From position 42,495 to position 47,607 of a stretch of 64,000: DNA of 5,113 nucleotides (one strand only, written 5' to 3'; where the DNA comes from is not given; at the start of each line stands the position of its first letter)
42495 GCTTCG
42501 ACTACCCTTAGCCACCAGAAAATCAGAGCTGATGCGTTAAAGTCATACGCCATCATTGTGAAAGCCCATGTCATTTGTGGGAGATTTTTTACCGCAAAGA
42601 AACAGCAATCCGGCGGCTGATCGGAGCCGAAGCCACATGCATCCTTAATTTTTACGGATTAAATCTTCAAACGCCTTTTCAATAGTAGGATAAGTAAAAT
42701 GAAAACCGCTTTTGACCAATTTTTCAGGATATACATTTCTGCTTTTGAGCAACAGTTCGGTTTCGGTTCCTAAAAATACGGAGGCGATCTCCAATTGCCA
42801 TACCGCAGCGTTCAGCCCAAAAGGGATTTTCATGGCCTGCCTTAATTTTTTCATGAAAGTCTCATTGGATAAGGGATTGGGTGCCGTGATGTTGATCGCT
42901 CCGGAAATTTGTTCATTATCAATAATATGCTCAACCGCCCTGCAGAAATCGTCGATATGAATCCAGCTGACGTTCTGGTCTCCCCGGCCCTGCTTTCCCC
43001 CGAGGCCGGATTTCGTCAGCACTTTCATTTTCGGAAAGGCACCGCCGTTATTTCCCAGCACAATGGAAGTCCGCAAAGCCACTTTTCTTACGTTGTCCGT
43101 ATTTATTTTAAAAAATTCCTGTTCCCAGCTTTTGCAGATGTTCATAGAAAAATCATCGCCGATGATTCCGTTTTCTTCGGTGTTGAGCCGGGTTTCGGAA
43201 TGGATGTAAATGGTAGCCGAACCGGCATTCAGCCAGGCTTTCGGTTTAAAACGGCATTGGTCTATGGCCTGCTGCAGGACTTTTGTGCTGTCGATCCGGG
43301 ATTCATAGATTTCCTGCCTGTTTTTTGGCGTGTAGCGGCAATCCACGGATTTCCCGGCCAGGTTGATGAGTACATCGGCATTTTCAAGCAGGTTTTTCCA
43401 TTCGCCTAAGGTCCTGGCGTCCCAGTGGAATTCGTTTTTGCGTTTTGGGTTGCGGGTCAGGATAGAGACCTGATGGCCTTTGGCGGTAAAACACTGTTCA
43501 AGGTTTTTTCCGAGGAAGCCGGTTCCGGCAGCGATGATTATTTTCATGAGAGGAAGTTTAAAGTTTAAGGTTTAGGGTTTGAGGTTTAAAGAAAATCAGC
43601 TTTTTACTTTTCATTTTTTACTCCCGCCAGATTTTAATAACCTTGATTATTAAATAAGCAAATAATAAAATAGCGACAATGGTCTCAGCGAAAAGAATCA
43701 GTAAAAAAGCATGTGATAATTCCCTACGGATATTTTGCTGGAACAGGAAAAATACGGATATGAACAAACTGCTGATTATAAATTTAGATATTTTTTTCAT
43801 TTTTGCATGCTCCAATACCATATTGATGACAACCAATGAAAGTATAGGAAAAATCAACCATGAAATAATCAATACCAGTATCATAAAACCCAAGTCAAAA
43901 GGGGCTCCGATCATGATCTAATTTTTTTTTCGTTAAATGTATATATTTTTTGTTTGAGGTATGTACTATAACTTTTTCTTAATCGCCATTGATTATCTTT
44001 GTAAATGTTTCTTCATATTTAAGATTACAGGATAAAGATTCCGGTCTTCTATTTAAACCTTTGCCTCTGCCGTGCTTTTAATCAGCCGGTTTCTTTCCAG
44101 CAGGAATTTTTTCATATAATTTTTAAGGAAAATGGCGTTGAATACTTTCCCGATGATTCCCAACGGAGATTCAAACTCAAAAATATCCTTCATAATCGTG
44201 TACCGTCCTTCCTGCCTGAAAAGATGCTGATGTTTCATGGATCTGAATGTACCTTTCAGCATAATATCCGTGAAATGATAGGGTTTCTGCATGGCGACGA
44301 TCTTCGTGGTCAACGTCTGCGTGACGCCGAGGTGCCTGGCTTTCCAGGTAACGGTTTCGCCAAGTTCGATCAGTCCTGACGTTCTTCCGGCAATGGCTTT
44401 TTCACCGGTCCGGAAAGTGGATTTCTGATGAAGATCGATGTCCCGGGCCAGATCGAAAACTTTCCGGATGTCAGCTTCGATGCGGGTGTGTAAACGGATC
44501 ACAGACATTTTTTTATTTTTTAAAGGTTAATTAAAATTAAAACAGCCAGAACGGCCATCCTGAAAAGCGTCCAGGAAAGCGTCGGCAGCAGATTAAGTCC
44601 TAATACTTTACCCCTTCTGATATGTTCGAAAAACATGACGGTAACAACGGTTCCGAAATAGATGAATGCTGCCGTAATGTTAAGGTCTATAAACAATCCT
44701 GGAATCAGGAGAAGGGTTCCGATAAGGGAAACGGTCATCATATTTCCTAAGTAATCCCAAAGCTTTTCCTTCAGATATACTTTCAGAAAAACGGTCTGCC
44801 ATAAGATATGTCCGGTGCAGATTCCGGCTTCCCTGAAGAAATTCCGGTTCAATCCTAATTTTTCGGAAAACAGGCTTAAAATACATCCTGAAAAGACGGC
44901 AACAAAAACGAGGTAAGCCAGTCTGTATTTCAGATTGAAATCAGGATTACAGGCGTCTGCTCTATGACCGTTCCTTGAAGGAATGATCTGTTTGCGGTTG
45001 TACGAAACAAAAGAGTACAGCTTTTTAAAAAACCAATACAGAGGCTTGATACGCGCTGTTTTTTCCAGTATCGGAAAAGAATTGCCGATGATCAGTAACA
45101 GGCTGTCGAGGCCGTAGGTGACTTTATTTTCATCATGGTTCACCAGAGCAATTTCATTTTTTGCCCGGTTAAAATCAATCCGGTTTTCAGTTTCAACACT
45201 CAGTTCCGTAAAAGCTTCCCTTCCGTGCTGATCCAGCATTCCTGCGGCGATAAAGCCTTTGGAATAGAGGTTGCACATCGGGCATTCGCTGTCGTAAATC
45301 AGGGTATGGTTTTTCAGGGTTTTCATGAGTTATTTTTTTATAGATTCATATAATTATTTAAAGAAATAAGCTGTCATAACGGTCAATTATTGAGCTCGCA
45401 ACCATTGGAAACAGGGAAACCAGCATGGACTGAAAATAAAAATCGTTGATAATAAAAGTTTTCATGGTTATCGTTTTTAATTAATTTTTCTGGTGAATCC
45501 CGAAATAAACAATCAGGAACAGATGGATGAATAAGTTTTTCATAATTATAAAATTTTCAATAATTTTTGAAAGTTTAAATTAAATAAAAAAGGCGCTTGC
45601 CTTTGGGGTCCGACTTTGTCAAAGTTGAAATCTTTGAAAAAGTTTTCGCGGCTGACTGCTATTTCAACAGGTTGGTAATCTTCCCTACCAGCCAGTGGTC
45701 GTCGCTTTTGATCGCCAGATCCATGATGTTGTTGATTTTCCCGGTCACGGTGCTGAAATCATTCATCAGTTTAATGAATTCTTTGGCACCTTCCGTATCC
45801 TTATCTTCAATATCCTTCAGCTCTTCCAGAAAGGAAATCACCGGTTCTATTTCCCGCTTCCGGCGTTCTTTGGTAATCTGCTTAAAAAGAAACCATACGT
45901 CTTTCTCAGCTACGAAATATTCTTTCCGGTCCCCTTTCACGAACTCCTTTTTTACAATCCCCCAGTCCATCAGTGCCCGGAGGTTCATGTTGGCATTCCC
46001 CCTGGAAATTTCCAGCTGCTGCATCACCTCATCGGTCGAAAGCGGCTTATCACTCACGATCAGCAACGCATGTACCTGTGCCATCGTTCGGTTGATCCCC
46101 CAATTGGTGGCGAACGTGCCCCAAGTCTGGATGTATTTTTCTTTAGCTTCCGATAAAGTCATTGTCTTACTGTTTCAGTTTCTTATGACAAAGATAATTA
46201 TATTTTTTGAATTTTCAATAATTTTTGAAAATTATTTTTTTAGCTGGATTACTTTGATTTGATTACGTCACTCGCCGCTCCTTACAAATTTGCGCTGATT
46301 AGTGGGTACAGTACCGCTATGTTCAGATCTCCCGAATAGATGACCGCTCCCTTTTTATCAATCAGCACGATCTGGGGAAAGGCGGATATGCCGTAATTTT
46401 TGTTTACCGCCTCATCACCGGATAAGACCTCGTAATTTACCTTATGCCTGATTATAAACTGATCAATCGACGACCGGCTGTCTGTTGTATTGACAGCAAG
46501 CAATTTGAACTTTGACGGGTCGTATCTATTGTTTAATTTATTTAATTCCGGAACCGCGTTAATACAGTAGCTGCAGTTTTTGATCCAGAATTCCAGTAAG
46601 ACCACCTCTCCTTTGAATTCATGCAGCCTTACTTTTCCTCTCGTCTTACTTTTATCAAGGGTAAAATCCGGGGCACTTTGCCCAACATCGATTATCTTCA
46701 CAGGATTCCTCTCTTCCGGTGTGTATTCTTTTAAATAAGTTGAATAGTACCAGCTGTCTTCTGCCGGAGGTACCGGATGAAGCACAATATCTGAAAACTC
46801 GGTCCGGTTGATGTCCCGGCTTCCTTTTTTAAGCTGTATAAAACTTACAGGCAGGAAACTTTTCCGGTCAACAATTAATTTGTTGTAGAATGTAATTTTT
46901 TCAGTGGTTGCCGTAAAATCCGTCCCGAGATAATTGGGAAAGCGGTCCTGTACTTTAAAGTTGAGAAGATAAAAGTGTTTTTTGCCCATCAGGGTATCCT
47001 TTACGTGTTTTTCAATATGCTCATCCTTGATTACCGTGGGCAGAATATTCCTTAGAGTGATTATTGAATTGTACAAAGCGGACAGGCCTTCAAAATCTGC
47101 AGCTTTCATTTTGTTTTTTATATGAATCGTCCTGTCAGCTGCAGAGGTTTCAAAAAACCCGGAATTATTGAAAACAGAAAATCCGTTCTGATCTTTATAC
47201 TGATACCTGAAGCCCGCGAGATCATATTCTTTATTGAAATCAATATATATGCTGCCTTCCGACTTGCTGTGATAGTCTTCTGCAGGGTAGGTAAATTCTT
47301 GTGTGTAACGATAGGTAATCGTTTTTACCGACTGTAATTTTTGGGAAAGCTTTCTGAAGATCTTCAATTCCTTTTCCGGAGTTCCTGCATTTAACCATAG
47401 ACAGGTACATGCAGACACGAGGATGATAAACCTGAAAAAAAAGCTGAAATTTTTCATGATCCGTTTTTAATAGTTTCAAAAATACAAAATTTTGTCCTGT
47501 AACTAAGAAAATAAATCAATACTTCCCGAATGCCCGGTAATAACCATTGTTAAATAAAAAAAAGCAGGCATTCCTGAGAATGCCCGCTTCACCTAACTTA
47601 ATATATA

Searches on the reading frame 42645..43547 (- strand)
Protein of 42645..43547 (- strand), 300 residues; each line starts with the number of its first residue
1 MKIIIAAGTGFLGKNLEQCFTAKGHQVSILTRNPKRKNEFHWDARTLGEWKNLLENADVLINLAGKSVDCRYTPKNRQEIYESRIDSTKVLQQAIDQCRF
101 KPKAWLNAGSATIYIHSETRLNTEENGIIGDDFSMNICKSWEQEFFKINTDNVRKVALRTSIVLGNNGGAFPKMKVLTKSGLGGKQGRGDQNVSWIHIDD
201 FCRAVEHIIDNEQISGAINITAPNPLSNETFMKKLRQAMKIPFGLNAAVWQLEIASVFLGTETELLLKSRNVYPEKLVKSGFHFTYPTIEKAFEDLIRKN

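Call 76: search_protein_families(library=pfam, proteins=[window:42645-43547:-])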
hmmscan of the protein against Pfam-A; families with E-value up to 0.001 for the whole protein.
window:42645-43547:- (300 aa): 2 families
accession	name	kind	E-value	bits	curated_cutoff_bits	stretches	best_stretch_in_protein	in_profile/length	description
PF01370.27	Epimerase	-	9.6e-14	51.8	20.9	1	4-220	2-239/240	NAD dependent epimerase/dehydratase family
PF08338.16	DUF1731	-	6.4e-12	45.5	27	1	259-296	10-47/47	Domain of unknown function (DUF1731)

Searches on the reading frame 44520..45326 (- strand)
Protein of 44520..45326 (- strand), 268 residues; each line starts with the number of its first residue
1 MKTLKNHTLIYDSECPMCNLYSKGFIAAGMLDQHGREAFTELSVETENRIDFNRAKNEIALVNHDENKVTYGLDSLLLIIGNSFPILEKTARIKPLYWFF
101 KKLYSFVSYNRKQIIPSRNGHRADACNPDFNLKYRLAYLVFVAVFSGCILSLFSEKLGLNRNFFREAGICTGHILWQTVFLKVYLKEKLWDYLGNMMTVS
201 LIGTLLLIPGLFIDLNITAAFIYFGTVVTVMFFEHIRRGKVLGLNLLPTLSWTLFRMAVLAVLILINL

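Call 76: search_protein_families(library=pfam, proteins=[window:44520-45326:-])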
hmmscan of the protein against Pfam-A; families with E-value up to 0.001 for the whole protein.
window:44520-45326:- (268 aa): 1 family
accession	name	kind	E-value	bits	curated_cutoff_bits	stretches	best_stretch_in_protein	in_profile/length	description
PF04134.17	DCC1-like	-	2.1e-06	29.4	27.8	1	9-114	1-110/113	DCC1-like thiol-disulfide oxidoreductase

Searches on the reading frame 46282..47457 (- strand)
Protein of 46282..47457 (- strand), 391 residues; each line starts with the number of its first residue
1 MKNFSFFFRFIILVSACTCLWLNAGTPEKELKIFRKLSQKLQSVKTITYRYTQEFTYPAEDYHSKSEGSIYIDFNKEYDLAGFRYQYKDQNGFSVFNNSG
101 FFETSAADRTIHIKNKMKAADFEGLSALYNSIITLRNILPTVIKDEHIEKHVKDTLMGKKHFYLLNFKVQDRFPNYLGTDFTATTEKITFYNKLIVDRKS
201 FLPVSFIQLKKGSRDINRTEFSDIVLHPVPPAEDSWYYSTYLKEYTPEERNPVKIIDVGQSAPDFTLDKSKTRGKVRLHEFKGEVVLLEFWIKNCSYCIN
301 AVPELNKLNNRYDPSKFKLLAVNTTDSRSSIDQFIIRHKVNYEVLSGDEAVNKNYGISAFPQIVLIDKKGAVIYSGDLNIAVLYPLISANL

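Call 76: search_protein_families(library=pfam, proteins=[window:46282-47457:-])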
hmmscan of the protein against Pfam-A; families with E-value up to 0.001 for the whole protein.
window:46282-47457:- (391 aa): 6 families
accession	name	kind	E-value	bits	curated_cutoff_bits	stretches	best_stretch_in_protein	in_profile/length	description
PF00578.27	AhpC-TSA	-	7.3e-21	74.8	26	1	258-374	1-123/124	AhpC/TSA family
PF08534.16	Redoxin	-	3.1e-19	69.7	26.6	1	258-375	2-131/148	Redoxin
PF13905.12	Thioredoxin_8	-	6.9e-10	39.6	27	1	283-372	1-94/94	Thioredoxin-like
PF00085.26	Thioredoxin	-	1.4e-06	28.7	23.5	1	284-337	19-71/103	Thioredoxin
PF13098.12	Thioredoxin_2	-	1.2e-05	26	27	1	283-375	5-92/104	Thioredoxin-like domain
PF20029.6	DUF6436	-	0.00051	20.2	27.3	0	281-376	18-91/133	Domain of unknown function (DUF6436)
